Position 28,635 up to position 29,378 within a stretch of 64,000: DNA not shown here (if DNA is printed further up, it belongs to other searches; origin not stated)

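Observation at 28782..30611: Decayed ATPase + Toprim-like two-gene defence-type module (RloA/RloB- or OLD-like)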

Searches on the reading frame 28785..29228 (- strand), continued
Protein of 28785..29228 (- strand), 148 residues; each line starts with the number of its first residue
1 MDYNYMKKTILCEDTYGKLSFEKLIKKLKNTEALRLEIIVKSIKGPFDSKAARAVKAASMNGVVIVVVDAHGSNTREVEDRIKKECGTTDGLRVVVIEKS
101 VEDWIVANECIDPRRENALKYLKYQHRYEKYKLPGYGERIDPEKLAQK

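Call 68: list_cluster_members(proteins=[P0125, P0127, P0128, P0130, P0133, P0139, P0145, P0160, P0187, P0214])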
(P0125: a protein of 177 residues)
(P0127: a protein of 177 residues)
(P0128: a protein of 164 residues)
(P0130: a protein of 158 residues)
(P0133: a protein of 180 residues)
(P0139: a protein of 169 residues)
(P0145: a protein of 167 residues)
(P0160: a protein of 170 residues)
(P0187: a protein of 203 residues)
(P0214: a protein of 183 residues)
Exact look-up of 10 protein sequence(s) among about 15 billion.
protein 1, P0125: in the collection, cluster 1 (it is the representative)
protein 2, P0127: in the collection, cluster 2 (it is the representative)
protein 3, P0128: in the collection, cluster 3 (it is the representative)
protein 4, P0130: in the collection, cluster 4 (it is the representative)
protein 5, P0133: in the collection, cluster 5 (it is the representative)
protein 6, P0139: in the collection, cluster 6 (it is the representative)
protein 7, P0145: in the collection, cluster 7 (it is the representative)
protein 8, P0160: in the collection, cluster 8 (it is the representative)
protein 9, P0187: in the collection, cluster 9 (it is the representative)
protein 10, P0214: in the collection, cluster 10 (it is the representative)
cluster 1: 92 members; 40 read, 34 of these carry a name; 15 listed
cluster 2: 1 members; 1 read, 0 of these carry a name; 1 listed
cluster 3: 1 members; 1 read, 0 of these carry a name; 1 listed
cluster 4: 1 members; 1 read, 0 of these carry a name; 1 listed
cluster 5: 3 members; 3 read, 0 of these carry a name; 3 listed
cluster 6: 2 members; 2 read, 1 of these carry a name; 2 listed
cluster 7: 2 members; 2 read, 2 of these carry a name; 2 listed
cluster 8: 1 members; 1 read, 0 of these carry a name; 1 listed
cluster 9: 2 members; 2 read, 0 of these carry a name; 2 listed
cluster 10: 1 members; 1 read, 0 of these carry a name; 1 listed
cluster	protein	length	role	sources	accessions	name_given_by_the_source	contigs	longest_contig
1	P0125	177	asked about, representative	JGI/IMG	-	hypothetical protein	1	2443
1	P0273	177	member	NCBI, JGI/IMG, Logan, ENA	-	hypothetical protein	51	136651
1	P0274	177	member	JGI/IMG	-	hypothetical protein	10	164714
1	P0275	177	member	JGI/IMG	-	hypothetical protein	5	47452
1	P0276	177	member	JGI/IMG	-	hypothetical protein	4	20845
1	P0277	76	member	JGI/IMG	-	hypothetical protein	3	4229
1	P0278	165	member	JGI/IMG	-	hypothetical protein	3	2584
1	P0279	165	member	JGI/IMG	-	hypothetical protein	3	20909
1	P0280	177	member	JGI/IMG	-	hypothetical protein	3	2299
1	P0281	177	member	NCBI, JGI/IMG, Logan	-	hypothetical protein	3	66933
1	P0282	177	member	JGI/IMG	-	hypothetical protein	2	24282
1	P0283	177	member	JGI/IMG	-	hypothetical protein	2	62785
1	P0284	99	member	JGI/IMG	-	N-acyl-D-aspartate/D-glutamate deacylase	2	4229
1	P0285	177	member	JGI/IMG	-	hypothetical protein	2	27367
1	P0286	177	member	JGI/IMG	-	hypothetical protein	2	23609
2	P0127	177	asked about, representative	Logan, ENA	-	-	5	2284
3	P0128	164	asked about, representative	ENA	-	-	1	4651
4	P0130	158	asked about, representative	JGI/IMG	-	-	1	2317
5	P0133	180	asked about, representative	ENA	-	-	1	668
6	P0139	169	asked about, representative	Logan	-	-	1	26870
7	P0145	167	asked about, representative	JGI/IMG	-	hypothetical protein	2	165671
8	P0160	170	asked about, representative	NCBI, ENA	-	-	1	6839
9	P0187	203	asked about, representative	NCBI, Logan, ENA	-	-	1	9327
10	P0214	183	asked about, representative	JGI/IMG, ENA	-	-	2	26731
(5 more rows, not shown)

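Call 69: search_protein_families(library=ncbifam, max_evalue=0.01, proteins=[P0002])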
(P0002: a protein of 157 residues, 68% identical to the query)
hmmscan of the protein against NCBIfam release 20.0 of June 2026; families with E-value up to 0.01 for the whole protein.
P0002 (157 aa): 0 families
